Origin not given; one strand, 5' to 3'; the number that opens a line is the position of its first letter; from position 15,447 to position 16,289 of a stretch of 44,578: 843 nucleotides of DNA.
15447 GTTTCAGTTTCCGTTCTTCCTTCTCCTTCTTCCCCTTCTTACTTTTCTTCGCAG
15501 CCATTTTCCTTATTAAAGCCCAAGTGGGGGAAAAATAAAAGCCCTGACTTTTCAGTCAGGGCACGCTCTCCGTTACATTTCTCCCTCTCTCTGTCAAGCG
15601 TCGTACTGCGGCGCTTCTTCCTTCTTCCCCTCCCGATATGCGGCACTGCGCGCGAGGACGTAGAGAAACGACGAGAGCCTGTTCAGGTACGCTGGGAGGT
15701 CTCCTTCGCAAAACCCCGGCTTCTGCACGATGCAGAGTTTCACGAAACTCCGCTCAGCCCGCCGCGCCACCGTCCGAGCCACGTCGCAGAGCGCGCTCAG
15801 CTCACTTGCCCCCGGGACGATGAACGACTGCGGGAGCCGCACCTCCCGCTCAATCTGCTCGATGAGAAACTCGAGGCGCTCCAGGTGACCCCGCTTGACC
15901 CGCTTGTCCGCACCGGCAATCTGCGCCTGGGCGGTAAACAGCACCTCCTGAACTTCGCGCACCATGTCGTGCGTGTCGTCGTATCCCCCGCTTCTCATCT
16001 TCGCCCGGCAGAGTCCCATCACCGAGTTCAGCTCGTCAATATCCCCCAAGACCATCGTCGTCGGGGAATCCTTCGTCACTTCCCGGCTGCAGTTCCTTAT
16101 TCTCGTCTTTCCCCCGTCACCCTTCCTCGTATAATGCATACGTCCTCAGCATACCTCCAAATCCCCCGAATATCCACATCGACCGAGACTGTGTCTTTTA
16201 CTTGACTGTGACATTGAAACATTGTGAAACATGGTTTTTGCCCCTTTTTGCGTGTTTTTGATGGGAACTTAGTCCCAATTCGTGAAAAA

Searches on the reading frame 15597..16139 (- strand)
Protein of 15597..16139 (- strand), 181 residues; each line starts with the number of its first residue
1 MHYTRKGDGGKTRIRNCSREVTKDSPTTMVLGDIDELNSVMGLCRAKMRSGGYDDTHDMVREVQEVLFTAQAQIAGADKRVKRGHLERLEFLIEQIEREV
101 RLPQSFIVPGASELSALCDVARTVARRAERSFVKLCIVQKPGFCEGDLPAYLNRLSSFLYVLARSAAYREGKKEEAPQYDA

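Call 8: search_protein_families(library=pfam, proteins=[window:15597-16139:-])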
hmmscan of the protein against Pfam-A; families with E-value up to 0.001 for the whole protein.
window:15597-16139:- (181 aa): 1 family
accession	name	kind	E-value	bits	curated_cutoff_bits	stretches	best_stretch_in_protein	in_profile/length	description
PF01923.23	Cob_adeno_trans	-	1.8e-41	142.5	24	1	3-165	2-170/171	Cobalamin adenosyltransferase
